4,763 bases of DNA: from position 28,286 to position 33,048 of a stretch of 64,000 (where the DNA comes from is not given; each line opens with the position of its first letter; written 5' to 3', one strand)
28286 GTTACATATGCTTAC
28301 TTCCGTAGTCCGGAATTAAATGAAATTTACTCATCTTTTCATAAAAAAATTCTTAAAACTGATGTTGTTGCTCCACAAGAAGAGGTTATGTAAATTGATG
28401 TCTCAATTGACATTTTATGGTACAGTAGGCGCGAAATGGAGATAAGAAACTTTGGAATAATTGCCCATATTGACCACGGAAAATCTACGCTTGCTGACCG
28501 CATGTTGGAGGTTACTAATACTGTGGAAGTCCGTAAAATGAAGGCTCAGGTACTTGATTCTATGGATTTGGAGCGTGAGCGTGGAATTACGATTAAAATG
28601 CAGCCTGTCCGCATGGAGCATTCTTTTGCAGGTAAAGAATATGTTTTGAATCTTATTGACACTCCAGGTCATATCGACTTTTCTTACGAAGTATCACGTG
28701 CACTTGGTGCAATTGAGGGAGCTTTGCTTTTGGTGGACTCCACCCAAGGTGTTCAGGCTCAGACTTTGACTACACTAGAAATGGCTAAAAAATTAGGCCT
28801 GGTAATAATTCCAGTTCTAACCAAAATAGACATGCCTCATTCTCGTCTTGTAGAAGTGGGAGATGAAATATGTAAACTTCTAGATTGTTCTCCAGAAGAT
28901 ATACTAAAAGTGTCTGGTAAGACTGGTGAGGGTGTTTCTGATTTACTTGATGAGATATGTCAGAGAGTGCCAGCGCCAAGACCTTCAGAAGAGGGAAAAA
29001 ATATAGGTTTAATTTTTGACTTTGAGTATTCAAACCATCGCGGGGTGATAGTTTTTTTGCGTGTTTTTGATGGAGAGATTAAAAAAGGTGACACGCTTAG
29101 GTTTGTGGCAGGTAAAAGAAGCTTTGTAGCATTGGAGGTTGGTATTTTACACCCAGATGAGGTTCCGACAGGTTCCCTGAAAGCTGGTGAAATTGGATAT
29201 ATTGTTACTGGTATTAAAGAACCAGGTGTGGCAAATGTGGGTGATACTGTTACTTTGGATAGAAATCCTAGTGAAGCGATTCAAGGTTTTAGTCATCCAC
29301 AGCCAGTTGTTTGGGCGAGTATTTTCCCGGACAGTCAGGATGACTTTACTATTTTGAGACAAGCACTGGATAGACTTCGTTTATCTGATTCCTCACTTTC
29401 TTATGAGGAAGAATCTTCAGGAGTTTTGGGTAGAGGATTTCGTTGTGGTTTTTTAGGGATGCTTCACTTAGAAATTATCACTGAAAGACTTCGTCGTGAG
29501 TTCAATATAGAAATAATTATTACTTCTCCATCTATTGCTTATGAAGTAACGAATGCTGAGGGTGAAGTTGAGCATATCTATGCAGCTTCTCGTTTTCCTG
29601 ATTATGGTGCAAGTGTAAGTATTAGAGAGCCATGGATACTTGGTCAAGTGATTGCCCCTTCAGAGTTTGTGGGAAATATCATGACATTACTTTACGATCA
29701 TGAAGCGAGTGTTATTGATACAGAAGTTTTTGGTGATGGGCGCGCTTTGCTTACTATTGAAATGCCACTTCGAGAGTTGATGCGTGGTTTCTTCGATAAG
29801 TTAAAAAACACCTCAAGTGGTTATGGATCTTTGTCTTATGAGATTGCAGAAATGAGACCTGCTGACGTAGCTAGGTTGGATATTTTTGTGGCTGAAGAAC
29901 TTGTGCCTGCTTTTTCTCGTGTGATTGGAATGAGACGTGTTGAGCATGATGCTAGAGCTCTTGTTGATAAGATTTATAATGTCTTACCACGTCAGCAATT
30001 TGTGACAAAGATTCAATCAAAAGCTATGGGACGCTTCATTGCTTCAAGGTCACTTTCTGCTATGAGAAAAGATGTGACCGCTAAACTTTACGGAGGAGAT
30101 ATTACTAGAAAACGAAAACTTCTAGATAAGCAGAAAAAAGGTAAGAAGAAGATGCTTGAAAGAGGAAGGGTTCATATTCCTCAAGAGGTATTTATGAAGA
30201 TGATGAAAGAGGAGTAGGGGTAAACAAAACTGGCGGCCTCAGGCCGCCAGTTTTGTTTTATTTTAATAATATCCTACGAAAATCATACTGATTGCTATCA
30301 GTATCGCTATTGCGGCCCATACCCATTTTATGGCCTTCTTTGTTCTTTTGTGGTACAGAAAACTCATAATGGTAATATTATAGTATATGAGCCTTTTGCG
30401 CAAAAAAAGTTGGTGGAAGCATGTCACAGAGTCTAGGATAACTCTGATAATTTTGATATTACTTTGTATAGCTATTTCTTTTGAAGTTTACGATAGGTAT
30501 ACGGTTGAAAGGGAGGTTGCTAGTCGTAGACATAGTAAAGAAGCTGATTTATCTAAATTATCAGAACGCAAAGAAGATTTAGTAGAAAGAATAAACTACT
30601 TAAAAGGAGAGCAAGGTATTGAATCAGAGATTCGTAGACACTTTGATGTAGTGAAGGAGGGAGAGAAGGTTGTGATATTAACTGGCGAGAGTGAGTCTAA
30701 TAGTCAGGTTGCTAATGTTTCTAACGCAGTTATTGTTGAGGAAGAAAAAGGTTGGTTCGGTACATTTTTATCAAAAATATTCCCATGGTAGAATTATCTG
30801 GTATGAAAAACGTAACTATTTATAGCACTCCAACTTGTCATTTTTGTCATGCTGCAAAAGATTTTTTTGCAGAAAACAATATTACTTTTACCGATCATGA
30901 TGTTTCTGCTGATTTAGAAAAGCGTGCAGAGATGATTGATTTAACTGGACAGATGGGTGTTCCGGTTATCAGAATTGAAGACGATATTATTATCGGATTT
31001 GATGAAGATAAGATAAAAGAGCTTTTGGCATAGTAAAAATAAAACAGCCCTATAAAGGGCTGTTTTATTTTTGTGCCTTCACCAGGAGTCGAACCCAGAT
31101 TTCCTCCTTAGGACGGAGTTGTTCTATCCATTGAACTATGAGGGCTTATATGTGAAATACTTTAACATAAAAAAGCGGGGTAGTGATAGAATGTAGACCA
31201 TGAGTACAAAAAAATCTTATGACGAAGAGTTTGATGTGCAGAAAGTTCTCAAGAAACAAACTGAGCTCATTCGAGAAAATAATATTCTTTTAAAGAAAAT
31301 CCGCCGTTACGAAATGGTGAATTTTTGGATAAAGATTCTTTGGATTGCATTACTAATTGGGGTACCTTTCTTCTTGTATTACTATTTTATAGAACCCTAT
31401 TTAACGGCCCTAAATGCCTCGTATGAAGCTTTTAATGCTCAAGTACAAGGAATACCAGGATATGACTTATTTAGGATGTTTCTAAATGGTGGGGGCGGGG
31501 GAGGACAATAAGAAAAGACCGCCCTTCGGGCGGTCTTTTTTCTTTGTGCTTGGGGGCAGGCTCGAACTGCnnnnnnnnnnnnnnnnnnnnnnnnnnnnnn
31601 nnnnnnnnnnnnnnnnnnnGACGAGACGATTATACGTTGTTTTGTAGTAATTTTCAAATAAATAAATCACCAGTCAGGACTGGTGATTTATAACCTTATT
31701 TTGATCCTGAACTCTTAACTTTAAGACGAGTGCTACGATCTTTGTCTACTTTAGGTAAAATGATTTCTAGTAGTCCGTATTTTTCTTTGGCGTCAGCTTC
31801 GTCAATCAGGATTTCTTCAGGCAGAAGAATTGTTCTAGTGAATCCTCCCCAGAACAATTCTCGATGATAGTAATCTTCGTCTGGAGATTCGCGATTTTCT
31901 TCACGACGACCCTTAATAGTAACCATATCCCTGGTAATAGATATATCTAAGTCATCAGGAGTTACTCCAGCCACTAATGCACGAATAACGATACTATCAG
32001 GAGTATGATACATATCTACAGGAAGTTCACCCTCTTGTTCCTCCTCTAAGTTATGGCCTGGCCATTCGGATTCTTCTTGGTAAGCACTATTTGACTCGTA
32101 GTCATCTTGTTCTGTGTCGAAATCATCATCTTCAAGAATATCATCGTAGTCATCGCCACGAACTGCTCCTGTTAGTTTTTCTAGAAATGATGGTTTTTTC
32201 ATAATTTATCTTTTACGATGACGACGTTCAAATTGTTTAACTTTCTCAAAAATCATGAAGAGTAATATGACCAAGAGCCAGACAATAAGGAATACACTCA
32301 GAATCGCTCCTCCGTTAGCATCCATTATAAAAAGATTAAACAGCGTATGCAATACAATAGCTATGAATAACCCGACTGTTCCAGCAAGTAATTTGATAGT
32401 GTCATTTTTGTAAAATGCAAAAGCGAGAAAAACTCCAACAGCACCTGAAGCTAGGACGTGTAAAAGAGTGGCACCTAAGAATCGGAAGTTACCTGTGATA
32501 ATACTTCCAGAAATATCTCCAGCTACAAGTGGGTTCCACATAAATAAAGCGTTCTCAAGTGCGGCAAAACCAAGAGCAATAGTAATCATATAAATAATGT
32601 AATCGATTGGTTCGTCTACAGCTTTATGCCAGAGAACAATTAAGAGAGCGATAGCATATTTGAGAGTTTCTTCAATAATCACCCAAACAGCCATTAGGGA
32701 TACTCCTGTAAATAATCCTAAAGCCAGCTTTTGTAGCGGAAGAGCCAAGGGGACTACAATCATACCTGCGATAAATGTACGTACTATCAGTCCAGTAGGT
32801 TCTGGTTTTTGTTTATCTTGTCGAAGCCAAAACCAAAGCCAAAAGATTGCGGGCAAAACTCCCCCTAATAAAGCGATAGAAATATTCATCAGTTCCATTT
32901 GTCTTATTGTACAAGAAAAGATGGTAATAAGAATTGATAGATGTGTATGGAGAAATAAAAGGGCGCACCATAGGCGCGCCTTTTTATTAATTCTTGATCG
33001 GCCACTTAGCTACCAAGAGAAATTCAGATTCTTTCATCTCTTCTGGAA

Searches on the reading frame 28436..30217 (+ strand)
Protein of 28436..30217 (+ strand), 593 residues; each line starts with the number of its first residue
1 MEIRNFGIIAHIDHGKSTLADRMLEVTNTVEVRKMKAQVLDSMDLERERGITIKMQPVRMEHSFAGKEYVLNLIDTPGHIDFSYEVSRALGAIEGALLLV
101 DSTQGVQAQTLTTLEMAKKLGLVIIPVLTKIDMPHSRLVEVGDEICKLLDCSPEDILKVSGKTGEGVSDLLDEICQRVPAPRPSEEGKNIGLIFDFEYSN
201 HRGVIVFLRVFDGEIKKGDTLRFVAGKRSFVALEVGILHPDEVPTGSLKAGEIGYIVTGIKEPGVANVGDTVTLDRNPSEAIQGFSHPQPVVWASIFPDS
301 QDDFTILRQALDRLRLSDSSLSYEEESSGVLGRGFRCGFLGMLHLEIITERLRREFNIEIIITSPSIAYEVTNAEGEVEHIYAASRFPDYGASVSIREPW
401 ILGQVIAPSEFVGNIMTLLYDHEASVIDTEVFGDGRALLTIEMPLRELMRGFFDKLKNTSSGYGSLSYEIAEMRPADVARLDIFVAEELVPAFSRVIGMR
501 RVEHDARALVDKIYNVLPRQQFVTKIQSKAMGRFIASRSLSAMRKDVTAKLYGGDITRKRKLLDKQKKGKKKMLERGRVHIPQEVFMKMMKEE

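Call 7: search_protein_families(library=pfam, proteins=[window:28436-30217:+], max_evalue=0.001)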
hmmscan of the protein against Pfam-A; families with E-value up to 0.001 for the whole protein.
window:28436-30217:+ (593 aa): 6 families
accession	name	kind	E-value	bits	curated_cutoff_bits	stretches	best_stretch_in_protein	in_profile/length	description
PF00009.33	GTP_EFTU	-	7.3e-52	176.1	26.5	1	2-179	2-187/188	Elongation factor Tu GTP binding domain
PF06421.17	LepA_C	-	1.1e-32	112.8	29.7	1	487-591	3-107/107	GTP-binding protein LepA C-terminus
PF00679.30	EFG_C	-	2.7e-16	59.8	27.9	1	396-479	2-84/89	Elongation factor G C-terminus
PF03144.31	GTP_EFTU_D2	-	1.4e-09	38.6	30.3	1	203-273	1-73/73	Elongation factor Tu domain 2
PF14492.12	EFG_III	-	3.5e-09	37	27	1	288-362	2-73/75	Elongation Factor G, domain III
PF22042.2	EF-G_D2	-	0.0005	20.6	27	0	191-225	4-38/84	Elongation factor G domain 2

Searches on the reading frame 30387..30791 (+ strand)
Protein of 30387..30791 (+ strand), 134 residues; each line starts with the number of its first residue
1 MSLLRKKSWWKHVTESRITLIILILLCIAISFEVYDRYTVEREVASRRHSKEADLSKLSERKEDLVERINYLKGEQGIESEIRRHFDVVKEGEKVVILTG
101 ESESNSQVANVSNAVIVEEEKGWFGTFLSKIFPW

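Call 8: search_protein_families(library=pfam, proteins=[window:30387-30791:+], max_evalue=0.01)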
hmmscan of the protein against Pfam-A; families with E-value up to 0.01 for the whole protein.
window:30387-30791:+ (134 aa): 1 family
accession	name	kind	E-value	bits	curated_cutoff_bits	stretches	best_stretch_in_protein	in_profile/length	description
PF04977.20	DivIC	-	2.1e-09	37.5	28.9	1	20-98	2-77/80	Septum formation initiator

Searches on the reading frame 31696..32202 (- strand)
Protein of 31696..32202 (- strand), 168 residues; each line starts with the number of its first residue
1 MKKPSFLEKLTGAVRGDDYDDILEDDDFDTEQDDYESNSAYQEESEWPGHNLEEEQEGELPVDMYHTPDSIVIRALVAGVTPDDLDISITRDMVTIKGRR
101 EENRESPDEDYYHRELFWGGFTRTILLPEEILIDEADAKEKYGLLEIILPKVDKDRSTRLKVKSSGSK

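Call 61: search_protein_families(library=pfam, proteins=[window:31696-32202:-], max_evalue=0.001)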
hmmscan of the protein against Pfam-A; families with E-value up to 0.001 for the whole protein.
window:31696-32202:- (168 aa): 1 family
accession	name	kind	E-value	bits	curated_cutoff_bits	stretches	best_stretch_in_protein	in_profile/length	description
PF00011.27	HSP20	-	1.1e-13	51.5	20.8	1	65-156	3-92/102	Hsp20/alpha crystallin family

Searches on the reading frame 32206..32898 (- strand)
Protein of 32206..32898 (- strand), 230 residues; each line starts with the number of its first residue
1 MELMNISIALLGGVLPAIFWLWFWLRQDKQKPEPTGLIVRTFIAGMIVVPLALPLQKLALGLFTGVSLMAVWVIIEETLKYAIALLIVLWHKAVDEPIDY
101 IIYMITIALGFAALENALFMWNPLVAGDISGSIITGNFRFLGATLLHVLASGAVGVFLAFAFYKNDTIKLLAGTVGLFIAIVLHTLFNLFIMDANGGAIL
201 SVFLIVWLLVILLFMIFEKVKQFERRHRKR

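Call 61: search_protein_families(library=pfam, proteins=[window:32206-32898:-], max_evalue=0.001)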
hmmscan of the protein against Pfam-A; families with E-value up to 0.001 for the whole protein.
window:32206-32898:- (230 aa): 1 family
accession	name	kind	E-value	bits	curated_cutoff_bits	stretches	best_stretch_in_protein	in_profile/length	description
PF13367.11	PrsW-protease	-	1.6e-24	87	23.5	1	33-211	1-191/196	PrsW family intramembrane metalloprotease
